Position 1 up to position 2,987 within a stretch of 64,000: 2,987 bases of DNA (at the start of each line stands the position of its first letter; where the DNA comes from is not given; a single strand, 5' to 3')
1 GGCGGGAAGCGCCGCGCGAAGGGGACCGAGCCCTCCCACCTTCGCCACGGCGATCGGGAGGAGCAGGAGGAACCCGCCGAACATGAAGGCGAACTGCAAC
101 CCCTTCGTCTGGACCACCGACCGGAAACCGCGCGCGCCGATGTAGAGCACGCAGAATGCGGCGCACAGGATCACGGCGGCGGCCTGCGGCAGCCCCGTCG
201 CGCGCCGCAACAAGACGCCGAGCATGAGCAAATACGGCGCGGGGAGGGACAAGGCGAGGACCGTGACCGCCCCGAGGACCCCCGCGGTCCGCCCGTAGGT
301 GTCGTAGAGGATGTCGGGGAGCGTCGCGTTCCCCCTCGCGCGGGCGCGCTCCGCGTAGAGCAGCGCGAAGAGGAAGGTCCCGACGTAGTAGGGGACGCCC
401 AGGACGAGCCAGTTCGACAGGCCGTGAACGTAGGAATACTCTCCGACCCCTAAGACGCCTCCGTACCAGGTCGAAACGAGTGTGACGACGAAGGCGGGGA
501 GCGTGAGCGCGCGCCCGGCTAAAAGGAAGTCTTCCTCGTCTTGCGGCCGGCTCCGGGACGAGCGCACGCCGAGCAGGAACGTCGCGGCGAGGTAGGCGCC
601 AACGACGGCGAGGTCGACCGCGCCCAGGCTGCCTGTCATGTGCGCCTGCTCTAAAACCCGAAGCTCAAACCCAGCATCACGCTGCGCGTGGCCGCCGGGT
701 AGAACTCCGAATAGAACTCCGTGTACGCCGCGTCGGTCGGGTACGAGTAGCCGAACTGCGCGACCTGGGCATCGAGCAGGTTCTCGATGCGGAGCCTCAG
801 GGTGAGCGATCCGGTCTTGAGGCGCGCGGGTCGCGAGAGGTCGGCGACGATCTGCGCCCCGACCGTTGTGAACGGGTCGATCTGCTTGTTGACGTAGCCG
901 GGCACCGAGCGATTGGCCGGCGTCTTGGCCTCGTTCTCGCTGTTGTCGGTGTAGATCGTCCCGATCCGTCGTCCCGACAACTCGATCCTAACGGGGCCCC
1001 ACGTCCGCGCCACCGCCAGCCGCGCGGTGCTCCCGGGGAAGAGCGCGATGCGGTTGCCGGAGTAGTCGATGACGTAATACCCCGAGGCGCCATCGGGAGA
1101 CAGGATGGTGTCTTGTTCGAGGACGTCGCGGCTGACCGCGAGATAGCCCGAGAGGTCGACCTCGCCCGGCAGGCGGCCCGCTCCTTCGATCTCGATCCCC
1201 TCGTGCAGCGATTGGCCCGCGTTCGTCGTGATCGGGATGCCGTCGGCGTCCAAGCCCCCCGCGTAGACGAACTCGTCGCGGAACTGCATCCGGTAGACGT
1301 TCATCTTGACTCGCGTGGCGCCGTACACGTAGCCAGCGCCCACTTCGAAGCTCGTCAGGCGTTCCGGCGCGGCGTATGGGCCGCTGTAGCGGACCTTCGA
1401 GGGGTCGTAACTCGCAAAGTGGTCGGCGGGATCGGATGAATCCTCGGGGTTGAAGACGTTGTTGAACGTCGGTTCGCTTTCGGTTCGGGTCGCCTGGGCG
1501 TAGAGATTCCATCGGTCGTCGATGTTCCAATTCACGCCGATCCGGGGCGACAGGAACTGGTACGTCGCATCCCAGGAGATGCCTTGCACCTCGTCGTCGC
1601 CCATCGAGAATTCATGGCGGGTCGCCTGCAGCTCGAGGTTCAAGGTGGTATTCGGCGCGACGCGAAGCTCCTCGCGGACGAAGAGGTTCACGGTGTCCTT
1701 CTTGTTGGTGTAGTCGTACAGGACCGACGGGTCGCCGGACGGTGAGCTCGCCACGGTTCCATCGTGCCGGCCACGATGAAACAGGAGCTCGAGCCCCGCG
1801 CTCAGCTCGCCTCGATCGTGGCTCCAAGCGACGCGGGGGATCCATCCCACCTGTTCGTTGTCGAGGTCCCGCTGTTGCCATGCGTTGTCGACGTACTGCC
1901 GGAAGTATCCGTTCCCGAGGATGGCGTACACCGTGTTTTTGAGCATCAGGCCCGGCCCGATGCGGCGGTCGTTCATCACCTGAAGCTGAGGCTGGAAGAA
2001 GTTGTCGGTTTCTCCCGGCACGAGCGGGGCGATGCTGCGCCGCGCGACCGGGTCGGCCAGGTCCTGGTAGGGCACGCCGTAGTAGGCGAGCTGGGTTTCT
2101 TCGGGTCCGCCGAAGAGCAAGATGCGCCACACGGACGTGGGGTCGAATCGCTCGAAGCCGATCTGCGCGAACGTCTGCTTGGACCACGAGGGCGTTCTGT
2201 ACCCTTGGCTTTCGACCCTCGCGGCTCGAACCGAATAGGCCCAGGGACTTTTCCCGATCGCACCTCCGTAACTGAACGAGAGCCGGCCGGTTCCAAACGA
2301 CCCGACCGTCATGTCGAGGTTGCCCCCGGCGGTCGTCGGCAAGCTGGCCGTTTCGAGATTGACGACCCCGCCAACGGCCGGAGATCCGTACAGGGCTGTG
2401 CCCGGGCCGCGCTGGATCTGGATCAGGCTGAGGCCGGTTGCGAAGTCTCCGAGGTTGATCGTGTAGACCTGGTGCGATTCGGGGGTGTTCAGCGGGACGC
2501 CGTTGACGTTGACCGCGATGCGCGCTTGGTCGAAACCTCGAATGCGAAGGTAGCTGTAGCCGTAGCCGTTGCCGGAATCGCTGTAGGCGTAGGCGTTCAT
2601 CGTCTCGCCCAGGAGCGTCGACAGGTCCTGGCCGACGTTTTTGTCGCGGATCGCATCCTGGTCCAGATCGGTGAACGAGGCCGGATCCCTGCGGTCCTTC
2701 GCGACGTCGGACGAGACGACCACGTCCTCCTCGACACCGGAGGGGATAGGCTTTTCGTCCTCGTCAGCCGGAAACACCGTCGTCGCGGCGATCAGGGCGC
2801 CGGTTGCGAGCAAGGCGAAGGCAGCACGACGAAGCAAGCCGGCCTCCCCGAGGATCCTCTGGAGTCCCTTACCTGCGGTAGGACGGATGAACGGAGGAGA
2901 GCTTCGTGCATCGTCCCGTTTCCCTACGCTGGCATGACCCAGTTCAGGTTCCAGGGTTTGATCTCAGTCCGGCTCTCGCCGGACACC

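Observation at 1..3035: TPP riboswitch controlling a TonB-dependent receptor + SSF transporter operon (two-membrane thiamine-related uptake route)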

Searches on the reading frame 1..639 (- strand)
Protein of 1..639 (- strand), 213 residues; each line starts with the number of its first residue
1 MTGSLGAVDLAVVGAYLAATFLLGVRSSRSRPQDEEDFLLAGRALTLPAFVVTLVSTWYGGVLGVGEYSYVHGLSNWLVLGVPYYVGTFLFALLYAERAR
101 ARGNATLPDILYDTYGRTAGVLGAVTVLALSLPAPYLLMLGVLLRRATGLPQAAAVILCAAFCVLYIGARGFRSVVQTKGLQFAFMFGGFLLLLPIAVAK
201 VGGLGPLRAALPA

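Call 7: search_protein_families(library=pfam, proteins=[window:1-639:-], max_evalue=0.01)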
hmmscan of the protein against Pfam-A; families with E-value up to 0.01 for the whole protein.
window:1-639:- (213 aa): 1 family
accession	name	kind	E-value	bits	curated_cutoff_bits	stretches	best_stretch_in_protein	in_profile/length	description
PF00474.23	SSF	-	2e-08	34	22.8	1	38-204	1-172/406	Sodium:solute symporter family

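Call 8: search_protein_families(library=ncbifam, proteins=[window:1-639:-], max_evalue=0.01)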
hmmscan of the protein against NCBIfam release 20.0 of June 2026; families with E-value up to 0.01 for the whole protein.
window:1-639:- (213 aa): 4 families
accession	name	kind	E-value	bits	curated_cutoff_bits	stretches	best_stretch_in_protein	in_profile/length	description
TIGR00813.1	sss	superfamily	3.9e-11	42.7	184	1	38-205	1-172/411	sodium/solute symporter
TIGR02119.1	panF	equivalog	3.2e-08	33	328.05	1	15-204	9-209/471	sodium/pantothenate symporter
TIGR02121.1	Na_Pro_sym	equivalog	1e-07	31.1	515.5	1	12-206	6-210/488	sodium/proline symporter PutP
TIGR03648.1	Na_symport_lg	subfamily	0.001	17.6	320.75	1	28-194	17-187/547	VC_2705 family sodium/solute symporter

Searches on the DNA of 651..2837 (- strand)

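Call 19: search_rna_families(sources=[L007, L008, L009, L010, L011, L012, L013, L014, L015, L016, L017, L018, L019, L020, L021, L022, L023], threshold=gathering)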
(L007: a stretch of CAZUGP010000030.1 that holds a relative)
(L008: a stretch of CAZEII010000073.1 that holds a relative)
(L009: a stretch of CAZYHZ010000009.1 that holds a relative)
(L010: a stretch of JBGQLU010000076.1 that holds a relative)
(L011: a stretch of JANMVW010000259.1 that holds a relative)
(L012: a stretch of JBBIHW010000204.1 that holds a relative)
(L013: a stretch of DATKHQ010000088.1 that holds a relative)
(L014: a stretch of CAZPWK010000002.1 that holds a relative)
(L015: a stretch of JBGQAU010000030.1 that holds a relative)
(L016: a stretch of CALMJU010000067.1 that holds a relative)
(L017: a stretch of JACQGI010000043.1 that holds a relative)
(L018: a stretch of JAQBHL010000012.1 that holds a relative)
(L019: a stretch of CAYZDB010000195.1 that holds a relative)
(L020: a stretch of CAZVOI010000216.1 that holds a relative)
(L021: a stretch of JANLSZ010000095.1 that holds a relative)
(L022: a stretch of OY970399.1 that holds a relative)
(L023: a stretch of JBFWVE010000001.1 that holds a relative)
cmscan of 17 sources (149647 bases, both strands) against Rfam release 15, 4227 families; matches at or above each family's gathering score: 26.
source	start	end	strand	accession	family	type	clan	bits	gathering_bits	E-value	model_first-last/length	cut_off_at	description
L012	186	283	+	RF00059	TPP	Cis-reg; riboswitch;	-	72.3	54.3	6.6e-12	1-105/105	no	TPP riboswitch aptamer (THI element)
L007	3579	3650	-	RF00005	tRNA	Gene; tRNA;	CL00001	71.5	29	2.9e-13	1-71/71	no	tRNA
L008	3720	3791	-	RF00005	tRNA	Gene; tRNA;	CL00001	71.5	29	2.9e-13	1-71/71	no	tRNA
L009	3615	3686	-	RF00005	tRNA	Gene; tRNA;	CL00001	71.5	29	2.9e-13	1-71/71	no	tRNA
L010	1531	1602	-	RF00005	tRNA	Gene; tRNA;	CL00001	71.5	29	2.9e-13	1-71/71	no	tRNA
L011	3644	3715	-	RF00005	tRNA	Gene; tRNA;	CL00001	71.5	29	2.9e-13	1-71/71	no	tRNA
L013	3513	3584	-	RF00005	tRNA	Gene; tRNA;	CL00001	71.5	29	2.9e-13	1-71/71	no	tRNA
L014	3464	3535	-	RF00005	tRNA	Gene; tRNA;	CL00001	71.5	29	2.9e-13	1-71/71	no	tRNA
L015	3401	3472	-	RF00005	tRNA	Gene; tRNA;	CL00001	71.5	29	2.9e-13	1-71/71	no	tRNA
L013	3698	3794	+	RF00059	TPP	Cis-reg; riboswitch;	-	70.6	54.3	1.7e-11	1-105/105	no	TPP riboswitch aptamer (THI element)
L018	3835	3933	+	RF00059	TPP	Cis-reg; riboswitch;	-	70.3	54.3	1.9e-11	1-105/105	no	TPP riboswitch aptamer (THI element)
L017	3638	3735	+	RF00059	TPP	Cis-reg; riboswitch;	-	69.4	54.3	3.3e-11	1-105/105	no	TPP riboswitch aptamer (THI element)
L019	1499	1596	+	RF00059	TPP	Cis-reg; riboswitch;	-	69.4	54.3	3.3e-11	1-105/105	no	TPP riboswitch aptamer (THI element)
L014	3654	3752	+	RF00059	TPP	Cis-reg; riboswitch;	-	68.4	54.3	5.9e-11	1-105/105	no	TPP riboswitch aptamer (THI element)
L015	3634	3730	+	RF00059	TPP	Cis-reg; riboswitch;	-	68.3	54.3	6.3e-11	1-105/105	no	TPP riboswitch aptamer (THI element)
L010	1739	1835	+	RF00059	TPP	Cis-reg; riboswitch;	-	68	54.3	7.4e-11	1-105/105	no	TPP riboswitch aptamer (THI element)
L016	92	190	+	RF00059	TPP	Cis-reg; riboswitch;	-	67.7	54.3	8.8e-11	1-105/105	no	TPP riboswitch aptamer (THI element)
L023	3644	3742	+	RF00059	TPP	Cis-reg; riboswitch;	-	66.9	54.3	1.4e-10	1-105/105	no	TPP riboswitch aptamer (THI element)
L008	3913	4009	+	RF00059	TPP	Cis-reg; riboswitch;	-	66.8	54.3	1.5e-10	1-105/105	no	TPP riboswitch aptamer (THI element)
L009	3810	3908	+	RF00059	TPP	Cis-reg; riboswitch;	-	66.4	54.3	1.8e-10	1-105/105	no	TPP riboswitch aptamer (THI element)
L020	3800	3897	+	RF00059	TPP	Cis-reg; riboswitch;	-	65.3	54.3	3.4e-10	1-105/105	no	TPP riboswitch aptamer (THI element)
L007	3773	3869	+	RF00059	TPP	Cis-reg; riboswitch;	-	65.2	54.3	3.6e-10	1-105/105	no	TPP riboswitch aptamer (THI element)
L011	3838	3934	+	RF00059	TPP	Cis-reg; riboswitch;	-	65.2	54.3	3.6e-10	1-105/105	no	TPP riboswitch aptamer (THI element)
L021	3800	3897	+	RF00059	TPP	Cis-reg; riboswitch;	-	64.9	54.3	4.3e-10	1-105/105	no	TPP riboswitch aptamer (THI element)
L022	3877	3977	+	RF00059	TPP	Cis-reg; riboswitch;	-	64.2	54.3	6.4e-10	1-105/105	no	TPP riboswitch aptamer (THI element)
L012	1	43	-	RF00005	tRNA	Gene; tRNA;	CL00001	32.5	29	0.016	1-43/71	3'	tRNA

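Call 38: search_rna_families(sources=[L030, L032, L035, L040, L045, L056, L058, L081, L055, L038, L029, L031, L043, L026, L027], threshold=gathering)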
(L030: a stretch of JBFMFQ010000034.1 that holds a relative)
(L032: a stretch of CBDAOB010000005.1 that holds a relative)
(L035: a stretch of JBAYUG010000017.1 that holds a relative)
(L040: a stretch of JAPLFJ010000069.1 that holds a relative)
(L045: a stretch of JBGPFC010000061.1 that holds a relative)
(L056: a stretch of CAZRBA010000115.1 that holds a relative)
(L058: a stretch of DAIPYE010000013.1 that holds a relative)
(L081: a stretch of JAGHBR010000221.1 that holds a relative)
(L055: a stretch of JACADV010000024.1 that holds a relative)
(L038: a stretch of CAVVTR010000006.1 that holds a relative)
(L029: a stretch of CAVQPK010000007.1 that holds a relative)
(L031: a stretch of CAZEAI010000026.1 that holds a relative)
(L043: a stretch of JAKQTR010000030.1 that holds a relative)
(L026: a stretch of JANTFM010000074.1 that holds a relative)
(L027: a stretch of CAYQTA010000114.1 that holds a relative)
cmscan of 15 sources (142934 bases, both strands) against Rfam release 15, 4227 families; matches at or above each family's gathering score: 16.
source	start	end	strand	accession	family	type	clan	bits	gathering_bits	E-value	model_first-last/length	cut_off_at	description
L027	3613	3713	+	RF00059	TPP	Cis-reg; riboswitch;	-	78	54.3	2.4e-13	1-105/105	no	TPP riboswitch aptamer (THI element)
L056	3506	3606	+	RF00059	TPP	Cis-reg; riboswitch;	-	76.3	54.3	6.3e-13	1-105/105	no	TPP riboswitch aptamer (THI element)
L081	431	536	+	RF00059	TPP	Cis-reg; riboswitch;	-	75.2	54.3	1.2e-12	1-105/105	no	TPP riboswitch aptamer (THI element)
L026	52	153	+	RF00059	TPP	Cis-reg; riboswitch;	-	74.4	54.3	1.9e-12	1-105/105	no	TPP riboswitch aptamer (THI element)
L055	3552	3651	+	RF00059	TPP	Cis-reg; riboswitch;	-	73.6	54.3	2.9e-12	1-105/105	no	TPP riboswitch aptamer (THI element)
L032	3524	3621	+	RF00059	TPP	Cis-reg; riboswitch;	-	72.3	54.3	6.3e-12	1-105/105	no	TPP riboswitch aptamer (THI element)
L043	3712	3810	+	RF00059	TPP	Cis-reg; riboswitch;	-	71.8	54.3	8.2e-12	1-105/105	no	TPP riboswitch aptamer (THI element)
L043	1593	1666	-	RF00005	tRNA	Gene; tRNA;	CL00001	71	29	3.7e-13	1-71/71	no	tRNA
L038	3531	3633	+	RF00059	TPP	Cis-reg; riboswitch;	-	70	54.3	2.2e-11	1-105/105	no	TPP riboswitch aptamer (THI element)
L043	1506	1579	-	RF00005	tRNA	Gene; tRNA;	CL00001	69.1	29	1.2e-12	1-71/71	no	tRNA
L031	3470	3563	+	RF00059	TPP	Cis-reg; riboswitch;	-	68.7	54.3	4.6e-11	1-105/105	no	TPP riboswitch aptamer (THI element)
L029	3521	3619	+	RF00059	TPP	Cis-reg; riboswitch;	-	66.9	54.3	1.3e-10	1-105/105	no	TPP riboswitch aptamer (THI element)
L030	3482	3579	+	RF00059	TPP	Cis-reg; riboswitch;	-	62.7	54.3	1.4e-09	1-105/105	no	TPP riboswitch aptamer (THI element)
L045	2247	2350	+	RF00059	TPP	Cis-reg; riboswitch;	-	61.8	54.3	2.4e-09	1-105/105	no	TPP riboswitch aptamer (THI element)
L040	3819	3924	+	RF00059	TPP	Cis-reg; riboswitch;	-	61.2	54.3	3.3e-09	1-105/105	no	TPP riboswitch aptamer (THI element)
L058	3231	3332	+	RF00059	TPP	Cis-reg; riboswitch;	-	56.3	54.3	5.3e-08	1-105/105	no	TPP riboswitch aptamer (THI element)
